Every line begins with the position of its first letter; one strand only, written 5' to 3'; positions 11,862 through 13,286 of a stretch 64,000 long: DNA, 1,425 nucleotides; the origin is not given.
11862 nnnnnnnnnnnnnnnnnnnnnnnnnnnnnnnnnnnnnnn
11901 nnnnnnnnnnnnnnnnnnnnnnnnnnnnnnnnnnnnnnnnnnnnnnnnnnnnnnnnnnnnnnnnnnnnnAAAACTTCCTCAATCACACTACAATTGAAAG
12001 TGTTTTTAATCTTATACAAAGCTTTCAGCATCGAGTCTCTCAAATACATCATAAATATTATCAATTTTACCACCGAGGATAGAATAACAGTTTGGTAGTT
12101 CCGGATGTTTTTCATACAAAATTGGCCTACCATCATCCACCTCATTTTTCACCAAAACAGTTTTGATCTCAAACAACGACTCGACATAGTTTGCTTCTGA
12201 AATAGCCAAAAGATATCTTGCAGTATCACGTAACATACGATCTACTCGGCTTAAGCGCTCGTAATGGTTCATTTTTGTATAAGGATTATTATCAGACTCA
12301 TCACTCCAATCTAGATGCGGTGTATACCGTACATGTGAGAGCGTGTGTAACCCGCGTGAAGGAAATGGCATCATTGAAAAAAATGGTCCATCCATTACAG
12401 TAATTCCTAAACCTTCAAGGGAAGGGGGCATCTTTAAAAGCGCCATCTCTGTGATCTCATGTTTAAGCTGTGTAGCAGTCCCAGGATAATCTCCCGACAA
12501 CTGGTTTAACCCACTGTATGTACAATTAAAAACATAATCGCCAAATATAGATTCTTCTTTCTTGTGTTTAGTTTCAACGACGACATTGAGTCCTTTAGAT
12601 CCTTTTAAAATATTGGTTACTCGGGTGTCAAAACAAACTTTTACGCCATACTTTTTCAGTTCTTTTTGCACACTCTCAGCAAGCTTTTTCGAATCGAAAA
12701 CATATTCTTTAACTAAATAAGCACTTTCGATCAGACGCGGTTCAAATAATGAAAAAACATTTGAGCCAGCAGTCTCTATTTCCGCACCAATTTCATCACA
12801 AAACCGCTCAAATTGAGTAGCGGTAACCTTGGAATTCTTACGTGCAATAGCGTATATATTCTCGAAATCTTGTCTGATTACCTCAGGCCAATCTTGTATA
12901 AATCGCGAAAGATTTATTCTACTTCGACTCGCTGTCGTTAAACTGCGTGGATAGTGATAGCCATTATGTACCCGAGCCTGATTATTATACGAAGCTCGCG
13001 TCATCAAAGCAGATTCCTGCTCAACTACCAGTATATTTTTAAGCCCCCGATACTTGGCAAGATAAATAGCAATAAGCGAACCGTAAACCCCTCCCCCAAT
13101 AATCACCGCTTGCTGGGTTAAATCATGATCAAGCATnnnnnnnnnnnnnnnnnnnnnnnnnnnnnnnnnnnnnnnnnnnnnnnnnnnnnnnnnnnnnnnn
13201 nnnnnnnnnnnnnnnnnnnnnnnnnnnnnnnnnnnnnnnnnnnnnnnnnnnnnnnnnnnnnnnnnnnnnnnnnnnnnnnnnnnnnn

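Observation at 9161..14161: Six-gene operon resembling a lipid-carrier sugar epimerisation/modification pathway (GT2-TM, FAD oxidoreductase, SDR, TIM-barrel isomerase, SMR/ArnE-like, second GT2)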

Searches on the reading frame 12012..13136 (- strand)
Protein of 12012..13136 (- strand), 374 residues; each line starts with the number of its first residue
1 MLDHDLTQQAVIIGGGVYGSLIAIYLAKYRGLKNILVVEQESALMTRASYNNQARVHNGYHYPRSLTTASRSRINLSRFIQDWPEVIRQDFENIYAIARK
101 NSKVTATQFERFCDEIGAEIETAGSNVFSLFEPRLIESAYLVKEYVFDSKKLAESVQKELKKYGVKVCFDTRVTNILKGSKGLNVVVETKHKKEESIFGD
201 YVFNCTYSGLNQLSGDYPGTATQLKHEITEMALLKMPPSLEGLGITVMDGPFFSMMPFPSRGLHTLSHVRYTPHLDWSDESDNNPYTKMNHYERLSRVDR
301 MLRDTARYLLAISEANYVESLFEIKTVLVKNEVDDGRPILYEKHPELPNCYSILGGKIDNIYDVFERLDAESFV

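Call 3: search_protein_families(library=pfam, proteins=[window:12012-13136:-], max_evalue=0.01)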
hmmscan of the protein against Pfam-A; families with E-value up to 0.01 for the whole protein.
window:12012-13136:- (374 aa): 5 families
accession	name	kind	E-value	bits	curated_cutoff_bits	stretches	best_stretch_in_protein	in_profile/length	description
PF01266.30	DAO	-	5.6e-19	69.3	27.9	1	10-259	2-261/353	FAD dependent oxidoreductase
PF07992.20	Pyr_redox_2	-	5.6e-08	33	26.1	1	149-206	182-235/291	Pyridine nucleotide-disulphide oxidoreductase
PF00070.33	Pyr_redox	-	1.7e-05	25.7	22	0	151-187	41-79/82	Pyridine nucleotide-disulphide oxidoreductase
PF13450.12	NAD_binding_8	-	0.00013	22.6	21.9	1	12-71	1-54/68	NAD(P)-binding Rossmann-like domain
PF12831.13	FAD_oxidored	-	0.00023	21.1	27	1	103-209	55-147/416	FAD dependent oxidoreductase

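Call 4: search_protein_families(library=ncbifam, proteins=[window:12012-13136:-], max_evalue=0.01)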
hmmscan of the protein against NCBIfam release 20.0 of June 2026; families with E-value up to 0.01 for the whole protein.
window:12012-13136:- (374 aa): 15 families
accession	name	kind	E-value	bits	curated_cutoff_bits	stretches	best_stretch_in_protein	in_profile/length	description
NF033460.1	glycerol3P_ox_II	equivalog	7.1e-10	38.6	460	1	10-205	4-203/361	type 2 glycerol-3-phosphate oxidase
NF008726.1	PRK11728.1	equivalog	1.2e-09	37.6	299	1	9-195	2-190/389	L-2-hydroxyglutarate oxidase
TIGR03377.1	glycerol3P_GlpA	equivalog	8e-07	27.9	552.8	1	10-206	2-200/530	anaerobic glycerol-3-phosphate dehydrogenase subunit GlpA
NF001933.0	PRK00711.1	subfamily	2.3e-05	23.6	383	0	10-64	3-55/429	D-amino acid dehydrogenase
TIGR02352.1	thiamin_ThiO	equivalog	2.7e-05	23.5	250.8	0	129-222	130-213/351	glycine oxidase ThiO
TIGR01350.1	lipoamide_DH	equivalog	0.00013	20.8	408.8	1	150-205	211-264/461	dihydrolipoyl dehydrogenase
TIGR00275.1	TIGR00275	subfamily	0.00031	19.7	183.8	0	131-230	83-184/401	aminoacetone oxidase family FAD-binding enzyme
TIGR01373.1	soxB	subfamily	0.001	18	529.45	1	9-66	32-88/407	sarcosine oxidase subunit beta family protein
NF053548.1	violacein_VioC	equivalog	0.0012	18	760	1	8-50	2-43/429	NADP-dependent violacein biosynthesis oxygenase VioC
TIGR01377.1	soxA_mon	subfamily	0.0013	17.6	479.65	0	10-56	3-47/381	amino oxidase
TIGR03197.1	MnmC_Cterm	equivalog_domain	0.002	17.3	174.2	1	10-58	2-48/400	FAD-dependent 5-carboxymethylaminomethyl-2-thiouridine(34) oxidoreductase MnmC1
NF003437.0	PRK04965.1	equivalog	0.0025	16.9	392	0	7-46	141-178/378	NADH:flavorubredoxin reductase NorW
NF002480.1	PRK01747.1-1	equivalog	0.0026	16.2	540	1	7-57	248-296/645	bifunctional tRNA (5-methylaminomethyl-2-thiouridine)(34)-methyltransferase MnmC2/FAD-dependent 5-carboxymethylaminomethyl-2-thiouridine(34)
NF045599.1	bili_reduct_long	exception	0.0029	15.9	750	0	6-50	503-545/641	bilirubin reductase, long form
TIGR01988.1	Ubi-OHases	subfamily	0.0062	15.4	224.65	0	10-77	2-58/387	ubiquinone biosynthesis hydroxylase, UbiH/UbiF/VisC/COQ6 family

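Call 5: find_encoding_contigs(protein=window:12012-13136:-, flank=10000, max_places=6)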
Protein window:12012-13136:- (374 aa): no gene with exactly this product is on record in the collection.

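Call 6: search_protein_families(library=padloc, proteins=[window:12012-13136:-], max_evalue=0.01)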
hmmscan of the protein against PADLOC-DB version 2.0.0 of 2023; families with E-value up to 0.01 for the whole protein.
window:12012-13136:- (374 aa): 0 families

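Call 7: find_homologous_proteins(query=window:12012-13136:-, max_evalue=0.00001)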
Query window:12012-13136:- (374 aa): 7831 proteins with E <= 0.00001 among 8000 candidates; the best 120 are listed.
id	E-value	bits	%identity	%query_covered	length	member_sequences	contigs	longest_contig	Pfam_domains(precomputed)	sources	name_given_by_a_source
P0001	2.4e-250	848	100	100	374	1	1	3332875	PF01266.31,PF07992.21,PF00070.34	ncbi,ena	-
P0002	1.2e-170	586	68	100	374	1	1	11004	PF01266.31,PF13450.13,PF07992.21,PF00070.34,PF12831.14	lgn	-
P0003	3.1e-170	584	68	100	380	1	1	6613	PF01266.31,PF07992.21,PF00070.34,PF12831.14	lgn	-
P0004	3.3e-170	584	69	99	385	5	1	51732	PF01266.31,PF13450.13,PF07992.21,PF00070.34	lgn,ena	-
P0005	1.4e-169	582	69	100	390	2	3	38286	PF01266.31,PF07992.21,PF00070.34,PF12831.14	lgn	-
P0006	1.6e-169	582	68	100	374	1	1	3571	PF01266.31,PF07992.21,PF00070.34,PF12831.14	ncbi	ncbi:MAG: FAD-dependent oxidoreductase [Methylobacter sp.]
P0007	1.6e-168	579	68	99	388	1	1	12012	PF01266.31,PF13450.13,PF07992.21,PF00070.34,PF12831.14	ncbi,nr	ncbi:MAG: FAD-dependent oxidoreductase [Glaciimonas sp.]|nr:FAD-dependent oxidoreductase [Glaciimona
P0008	1.7e-168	579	68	100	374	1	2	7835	PF01266.31,PF07992.21,PF00070.34,PF12831.14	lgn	-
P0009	1.9e-168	578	68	99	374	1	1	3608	PF01266.31,PF13450.13,PF07992.21,PF00070.34,PF12831.14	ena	-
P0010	2.3e-168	578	68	100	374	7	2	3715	PF01266.31,PF13450.13,PF07992.21,PF00070.34,PF01494.26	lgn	-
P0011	2.8e-168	578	68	100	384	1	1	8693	PF01266.31,PF13450.13,PF07992.21,PF00070.34,PF12831.14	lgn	-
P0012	3.8e-168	577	68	99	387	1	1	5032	PF01266.31,PF07992.21,PF00070.34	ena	-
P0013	4.2e-168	577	69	98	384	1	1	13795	PF01266.31,PF13450.13,PF07992.21,PF00070.34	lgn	-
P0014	5.1e-168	577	68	99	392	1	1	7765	PF01266.31,PF07992.21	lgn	-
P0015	5.5e-168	577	69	100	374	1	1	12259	PF01266.31,PF07992.21,PF00070.34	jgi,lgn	jgi:glycine/D-amino acid oxidase-like deaminating enzyme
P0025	5.3e-167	574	67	100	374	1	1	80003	PF01266.31,PF13450.13,PF07992.21,PF12831.14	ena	-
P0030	1.6e-166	572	67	99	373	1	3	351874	PF01266.31,PF13450.13,PF07992.21,PF00070.34,PF12831.14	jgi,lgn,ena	-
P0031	1.7e-166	572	68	100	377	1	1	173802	PF01266.31,PF07992.21,PF00070.34,PF12831.14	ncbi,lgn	ncbi:MAG: FAD-dependent oxidoreductase [Burkholderiaceae bacterium]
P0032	1.9e-166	572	69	99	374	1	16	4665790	PF01266.31,PF13450.13,PF07992.21,PF00070.34,PF12831.14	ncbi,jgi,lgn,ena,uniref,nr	ncbi:NAD(P)/FAD-dependent oxidoreductase [Aeromonas media]|uniref:NAD(P)/FAD-dependent oxidoreductas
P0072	3.5e-165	568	68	99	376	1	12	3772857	PF01266.31,PF07992.21,PF00070.34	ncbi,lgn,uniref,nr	ncbi:FAD-dependent oxidoreductase [Sideroxydans sp. CL21]|uniref:FAD-dependent oxidoreductase n=1 Ta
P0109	3.5e-164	564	66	99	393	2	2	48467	PF01266.31,PF13450.13,PF07992.21,PF00070.34,PF13454.13,PF12831.14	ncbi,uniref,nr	ncbi:NAD(P)/FAD-dependent oxidoreductase [Pseudomonas lactucae]|uniref:FAD-dependent oxidoreductase 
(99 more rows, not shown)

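Call 8: find_encoding_contigs(protein=P0001, flank=10000, max_places=2)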
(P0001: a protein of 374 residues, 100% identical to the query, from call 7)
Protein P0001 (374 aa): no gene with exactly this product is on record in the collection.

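Call 9: find_encoding_contigs(protein=P0032, flank=10000, max_places=2)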
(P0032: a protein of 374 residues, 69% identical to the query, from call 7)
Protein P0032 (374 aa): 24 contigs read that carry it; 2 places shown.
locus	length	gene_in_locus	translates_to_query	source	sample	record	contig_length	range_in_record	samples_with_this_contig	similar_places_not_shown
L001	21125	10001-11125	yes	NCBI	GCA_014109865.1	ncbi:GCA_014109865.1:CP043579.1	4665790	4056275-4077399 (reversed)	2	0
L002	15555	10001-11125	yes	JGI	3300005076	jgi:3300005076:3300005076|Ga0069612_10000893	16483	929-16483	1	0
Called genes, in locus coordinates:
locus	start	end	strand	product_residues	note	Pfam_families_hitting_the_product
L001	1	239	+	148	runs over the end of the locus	PF10980:DUF2787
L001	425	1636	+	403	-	PF13356:Arm-DNA-bind_3, PF00589:Phage_integrase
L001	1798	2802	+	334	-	-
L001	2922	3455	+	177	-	-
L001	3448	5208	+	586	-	PF00476:DNA_pol_A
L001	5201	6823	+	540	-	-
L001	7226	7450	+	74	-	-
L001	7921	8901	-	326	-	PF05598:DUF772, PF01609:DDE_Tnp_1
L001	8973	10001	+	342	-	PF00535:Glycos_transf_2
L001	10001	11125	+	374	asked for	PF00070:Pyr_redox (faint), PF01266:DAO, PF07992:Pyr_redox_2 (faint), PF12831:FAD_oxidored (weak), PF13450:NAD_binding_8 (faint)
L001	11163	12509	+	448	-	-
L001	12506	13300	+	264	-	-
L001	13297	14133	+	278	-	PF01261:AP_endonuc_2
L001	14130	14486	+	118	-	PF00892:EamA, PF00893:Multi_Drug_Res (faint), PF10639:TMEM234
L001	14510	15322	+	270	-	PF00535:Glycos_transf_2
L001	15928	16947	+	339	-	PF13505:OMP_b-brl, PF01389:OmpA_membrane, PF00691:OmpA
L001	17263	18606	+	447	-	PF07885:Ion_trans_2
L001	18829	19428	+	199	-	PF04893:Yip1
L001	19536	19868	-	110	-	-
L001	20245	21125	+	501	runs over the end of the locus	PF00328:His_Phos_2 (weak)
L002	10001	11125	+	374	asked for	PF00070:Pyr_redox (faint), PF01266:DAO, PF07992:Pyr_redox_2 (faint), PF12831:FAD_oxidored (weak), PF13450:NAD_binding_8 (faint)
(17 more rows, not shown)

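Call 10: find_encoding_contigs(protein=P0109, flank=10000, max_places=2)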
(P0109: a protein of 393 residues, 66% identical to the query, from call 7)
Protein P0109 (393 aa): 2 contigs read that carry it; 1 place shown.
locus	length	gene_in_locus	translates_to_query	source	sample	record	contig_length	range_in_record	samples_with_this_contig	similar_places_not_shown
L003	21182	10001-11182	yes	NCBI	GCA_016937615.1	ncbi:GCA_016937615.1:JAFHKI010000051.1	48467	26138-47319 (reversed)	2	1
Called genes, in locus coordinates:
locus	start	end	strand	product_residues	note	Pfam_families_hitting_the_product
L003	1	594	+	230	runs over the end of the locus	PF12146:Hydrolase_4 (faint), PF20408:Abhydrolase_11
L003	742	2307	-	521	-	PF00989:PAS, PF08447:PAS_3, PF13426:PAS_9, PF00015:MCPsignal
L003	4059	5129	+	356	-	PF00106:adh_short (faint), PF01073:3Beta_HSD, PF01370:Epimerase, PF02719:Polysacc_synt_2, PF04321:RmlD_sub_bind, PF07993:NAD_binding_4, PF16363:GDP_Man_Dehyd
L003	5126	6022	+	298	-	PF01370:Epimerase, PF02719:Polysacc_synt_2 (weak), PF04321:RmlD_sub_bind, PF16363:GDP_Man_Dehyd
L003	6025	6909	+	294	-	PF00483:NTP_transferase, PF12804:NTP_transf_3 (weak)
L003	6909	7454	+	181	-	PF00908:dTDP_sugar_isom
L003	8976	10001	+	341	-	PF00535:Glycos_transf_2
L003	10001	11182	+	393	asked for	PF00070:Pyr_redox (faint), PF01266:DAO, PF07992:Pyr_redox_2 (faint), PF12831:FAD_oxidored (faint), PF13450:NAD_binding_8 (faint), PF13454:NAD_binding_9 (faint)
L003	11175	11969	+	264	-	-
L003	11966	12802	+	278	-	PF01261:AP_endonuc_2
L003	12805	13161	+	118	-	PF00892:EamA (weak), PF00893:Multi_Drug_Res (faint), PF10639:TMEM234 (weak)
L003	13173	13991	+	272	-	PF00535:Glycos_transf_2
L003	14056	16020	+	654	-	-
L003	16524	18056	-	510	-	PF13007:LZ_Tnp_IS66, PF13005:zf-IS66, PF03050:DDE_Tnp_IS66, PF13817:DDE_Tnp_IS66_C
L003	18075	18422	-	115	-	PF05717:TnpB_IS66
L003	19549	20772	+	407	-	PF01757:Acyl_transf_3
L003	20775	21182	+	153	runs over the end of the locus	-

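Call 14: find_related_loci(query=window:12012-13136:-, collection=genome_contigs, flank=10000)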
Query window:12012-13136:- (374 aa) in genome_contigs; peptide patterns used: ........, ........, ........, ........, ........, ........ (x = any residue, [..] = any of these).
62 stretches matched a pattern; 14 encode a relative of the query (tblastn E <= 1e-3); 14 distinct loci.
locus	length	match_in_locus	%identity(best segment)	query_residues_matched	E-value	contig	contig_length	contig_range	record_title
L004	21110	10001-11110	66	4-372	1e-173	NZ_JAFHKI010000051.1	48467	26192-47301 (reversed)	Pseudomonas lactucae strain MAFF 301380 MAFF301380_contig_51, whole genome shotgun sequence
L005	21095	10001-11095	64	10-373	3e-163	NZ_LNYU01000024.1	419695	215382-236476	Legionella santicrucis strain SC-63-C7 Lsan_ctg024, whole genome shotgun sequence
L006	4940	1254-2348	64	10-369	2e-166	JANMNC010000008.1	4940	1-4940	MAG: Methylotenera sp. isolate OTE_58_metabat_390 OTE_58_k141_5165602, whole genome shotgun sequence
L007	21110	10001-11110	63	6-374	3e-162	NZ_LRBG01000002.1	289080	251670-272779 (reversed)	Paraburkholderia monticola strain JC2948 10.BMJC2948.1.00002, whole genome shotgun sequence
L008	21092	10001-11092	62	10-373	5e-156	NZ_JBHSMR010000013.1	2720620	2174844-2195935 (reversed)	Massilia suwonensis strain KACC 12635 platanus_K_17_124_13, whole genome shotgun sequence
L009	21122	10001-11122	64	1-373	4e-171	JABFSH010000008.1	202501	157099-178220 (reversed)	MAG: Methylococcaceae bacterium isolate WB-IL-06 seq_5, whole genome shotgun sequence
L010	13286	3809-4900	52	10-374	2e-132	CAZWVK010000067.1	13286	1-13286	MAG TPA_asm: uncultured Pseudobdellovibrionaceae bacterium isolate SRP304446_co1_112 genome assembly, contig: NODE_3309_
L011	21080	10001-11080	47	10-368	9e-103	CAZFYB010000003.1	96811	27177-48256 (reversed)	MAG TPA_asm: uncultured Candidatus Saccharibacteria bacterium isolate SRP062349_co2_19 genome assembly, contig: NODE_139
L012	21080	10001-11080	46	10-368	1e-100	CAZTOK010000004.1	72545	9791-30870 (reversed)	MAG TPA_asm: uncultured Candidatus Saccharibacteria bacterium isolate SRP200132_co1_475 genome assembly, contig: NODE_48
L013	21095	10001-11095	45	5-368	6e-101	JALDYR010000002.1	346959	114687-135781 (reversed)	MAG: Candidatus Saccharibacteria bacterium isolate MCT-ROC-43 NODE_3_length_346959_cov_59.317160, whole genome shotgun s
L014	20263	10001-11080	45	10-368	5e-100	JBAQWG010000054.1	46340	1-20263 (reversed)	MAG: Candidatus Saccharimonadales bacterium isolate MFD12012_ilm_asm_bin23 k127_96802, whole genome shotgun sequence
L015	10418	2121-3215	45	7-370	2e-97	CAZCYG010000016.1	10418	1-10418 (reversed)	MAG TPA_asm: uncultured Candidatus Saccharibacteria bacterium isolate SRP173033_co1_367 genome assembly, contig: NODE_14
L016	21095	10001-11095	46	8-370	5e-103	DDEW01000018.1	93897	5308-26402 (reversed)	MAG TPA_asm: Candidatus Saccharibacteria bacterium UBA1944 UBA1944_contig_2298, whole genome shotgun sequence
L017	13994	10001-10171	81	317-373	2e-24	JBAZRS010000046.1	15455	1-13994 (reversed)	MAG: Victivallales bacterium isolate SO_2017_GW1_153 NODE_14272_length_15455_cov_1.302975_OW334_2017, whole genome shotg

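Call 19: search_protein_families(library=pfam, proteins=[L001:11163-12509:+, L003:14056-16020:+, L005:5698-7284:+, L006:2407-3672:+, L007:13961-16036:+, L008:13740-15566:+, L009:14412-15683:+, L010:4773-6158:+, L011:15081-16460:+, L011:8616-9986:+], max_evalue=1)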
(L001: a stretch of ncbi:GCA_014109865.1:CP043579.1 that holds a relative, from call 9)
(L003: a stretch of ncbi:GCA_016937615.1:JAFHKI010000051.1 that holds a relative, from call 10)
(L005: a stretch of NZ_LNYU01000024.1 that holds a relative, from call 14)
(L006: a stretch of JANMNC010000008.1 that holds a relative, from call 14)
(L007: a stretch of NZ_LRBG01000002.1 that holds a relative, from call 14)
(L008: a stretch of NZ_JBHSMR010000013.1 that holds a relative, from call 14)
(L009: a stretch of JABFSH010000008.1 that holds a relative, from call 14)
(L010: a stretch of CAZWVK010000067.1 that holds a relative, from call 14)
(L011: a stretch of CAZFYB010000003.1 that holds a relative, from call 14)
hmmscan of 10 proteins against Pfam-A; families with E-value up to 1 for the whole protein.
L001:11163-12509:+ (448 aa): 3 families
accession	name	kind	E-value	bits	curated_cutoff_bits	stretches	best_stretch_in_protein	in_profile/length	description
PF05208.19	ALG3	-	0.0071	16.3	23.6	1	56-200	60-204/358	ALG3 protein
PF19401.4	DUF5976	-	0.28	11.6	25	0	134-154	14-34/50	Family of unknown function (DUF5976)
PF19529.4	DUF6057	-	0.53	9.5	29.8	1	53-216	104-267/569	Family of unknown function (DUF6057)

L003:14056-16020:+ (654 aa): 0 families

L005:5698-7284:+ (528 aa): 1 family
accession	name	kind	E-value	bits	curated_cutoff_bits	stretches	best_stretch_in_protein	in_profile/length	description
PF06523.16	DUF1106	-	0.22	12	27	0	202-238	8-44/91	Protein of unknown function (DUF1106)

L006:2407-3672:+ (421 aa): 1 family
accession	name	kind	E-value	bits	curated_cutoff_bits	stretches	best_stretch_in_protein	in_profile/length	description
PF11027.13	DUF2615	-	0.97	10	23.4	1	10-34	53-77/104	Protein of unknown function (DUF2615)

L007:13961-16036:+ (691 aa): 0 families

L008:13740-15566:+ (608 aa): 3 families
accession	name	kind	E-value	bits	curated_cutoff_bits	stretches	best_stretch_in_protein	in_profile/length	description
PF14264.12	Glucos_trans_II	-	4.2e-10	39.7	30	1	38-337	4-300/317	Glucosyl transferase GtrII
PF04647.20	AgrB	-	0.022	14.5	23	1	305-396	73-165/185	Accessory gene regulator B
PF20617.3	DUF6803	-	0.78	10.3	27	1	310-391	62-143/162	Family of unknown function (DUF6803)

L009:14412-15683:+ (423 aa): 0 families

L010:4773-6158:+ (461 aa): 0 families

L011:15081-16460:+ (459 aa): 0 families

L011:8616-9986:+ (456 aa): 0 families

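Call 23: search_solved_structures(query=A2, max_evalue=0.01)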
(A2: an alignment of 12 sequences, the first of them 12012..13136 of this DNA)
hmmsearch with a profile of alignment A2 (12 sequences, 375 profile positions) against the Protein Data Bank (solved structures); distinct sequences matched with E-value up to 0.01: 6.
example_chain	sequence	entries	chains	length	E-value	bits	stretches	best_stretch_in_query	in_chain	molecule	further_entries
4x9m_A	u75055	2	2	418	0.00027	23.4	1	4-205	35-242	L-alpha-glycerophosphate oxidase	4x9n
2gag_B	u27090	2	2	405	0.0018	20.8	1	4-39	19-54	heterotetrameric sarcosine oxidase beta-subunit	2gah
3ada_B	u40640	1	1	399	0.0028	20.1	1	4-39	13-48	SARCOSINE OXIDASE BETA SUBUNIT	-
1vrq_B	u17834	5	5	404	0.0028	20.1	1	4-39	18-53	Sarcosine oxidase beta subunit | Subunit beta of sarcosine oxidase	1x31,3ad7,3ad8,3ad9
3dme_A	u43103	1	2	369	0.0032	19.9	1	5-118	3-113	conserved exported protein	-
3iwa_A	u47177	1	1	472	0.0037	19.7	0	6-41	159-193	FAD-dependent pyridine nucleotide-disulphide oxidoreductase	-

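Call 37: search_dna_similar(query=window:12012-13136:-, collection=phages, mode=protein, max_evalue=1e-10, max_rows=15)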
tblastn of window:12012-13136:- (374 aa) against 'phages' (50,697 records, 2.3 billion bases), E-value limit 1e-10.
Records with a match: 1; places in all: 1; records where one place covers at least 80% of the query: 0.
Best place of each record, by identity: <60% 1.
By first word of the organism name: Bacteriophage 1.
By host as written in the record: - 1.
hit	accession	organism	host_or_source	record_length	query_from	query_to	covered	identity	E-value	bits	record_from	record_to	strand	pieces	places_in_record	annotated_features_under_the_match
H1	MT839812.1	Bacteriophage sp.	human fecal samples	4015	6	234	61%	30.6%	1e-23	108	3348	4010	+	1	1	record has no annotation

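Call 38: search_dna_similar(query=window:12012-13136:-, collection=plasmids, mode=protein, max_evalue=1e-10, max_rows=25)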
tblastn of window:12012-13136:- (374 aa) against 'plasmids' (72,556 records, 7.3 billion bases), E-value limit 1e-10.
Records with a match: 12; places in all: 12; records where one place covers at least 80% of the query: 12.
Best place of each record, by identity: <60% 12.
By first word of the organism name: Cereibacter 3; Mesorhizobium 2; Azospirillum 1; Sagittula 1; Rhodobacter 1; Psychrobacter 1; Ruegeria 1; Sphingomonas 1; Roseobacter 1.
By predicted mobility (MOB-suite, as given by PLSDB): non-mobilizable 10; mobilizable 2.
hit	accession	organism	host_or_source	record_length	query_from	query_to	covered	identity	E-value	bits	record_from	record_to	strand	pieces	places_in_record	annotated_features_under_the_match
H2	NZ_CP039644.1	Azospirillum sp. TSA2s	Soil,rice paddy soil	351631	10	370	97%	52.3%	1e-115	376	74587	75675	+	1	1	FAD-dependent oxidoreductase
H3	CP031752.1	Cereibacter sphaeroides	cell culture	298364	11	366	95%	45.9%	6e-95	317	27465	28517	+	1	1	FAD-binding oxidoreductase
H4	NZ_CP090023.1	Cereibacter azotoformans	cell culture,Aquaculture sediment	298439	11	366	95%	45.9%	6e-95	317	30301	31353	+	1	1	FAD-dependent oxidoreductase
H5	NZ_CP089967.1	Cereibacter azotoformans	Owen's River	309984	11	366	95%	45.9%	6e-95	317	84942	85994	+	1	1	FAD-dependent oxidoreductase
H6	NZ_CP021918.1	Sagittula sp. P11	cell culture,sulfidic waters (60 m) ...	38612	11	366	95%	44.8%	3e-92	309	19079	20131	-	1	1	FAD-dependent oxidoreductase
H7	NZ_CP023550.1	Rhodobacter sp. CZR27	cell culture,paddy soil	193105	11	366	95%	43.4%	9e-91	305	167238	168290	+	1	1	FAD-dependent oxidoreductase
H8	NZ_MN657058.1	Psychrobacter sp.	-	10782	12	369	96%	42.5%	3e-88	298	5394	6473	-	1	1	FAD-dependent oxidoreductase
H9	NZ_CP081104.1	Ruegeria conchae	-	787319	11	368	96%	41.5%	2e-86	292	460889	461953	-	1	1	FAD-dependent oxidoreductase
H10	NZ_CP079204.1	Sphingomonas sanguinis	cell culture,morning glory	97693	11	366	95%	41.4%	2e-84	286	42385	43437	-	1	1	FAD-dependent oxidoreductase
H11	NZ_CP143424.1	Roseobacter litoralis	Fucus vesiculosus var. spiralis,cell ...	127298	11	366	95%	41.2%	1e-83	284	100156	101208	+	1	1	FAD-dependent oxidoreductase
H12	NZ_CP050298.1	Mesorhizobium huakuii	Oxytropis kamtschatica,cell ...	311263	9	363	95%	27.9%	4e-36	146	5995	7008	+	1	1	FAD-dependent oxidoreductase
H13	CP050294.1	Mesorhizobium loti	Oxytropis kamtschatica,cell ...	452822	9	363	95%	27.9%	4e-36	146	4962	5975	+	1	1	FAD-binding oxidoreductase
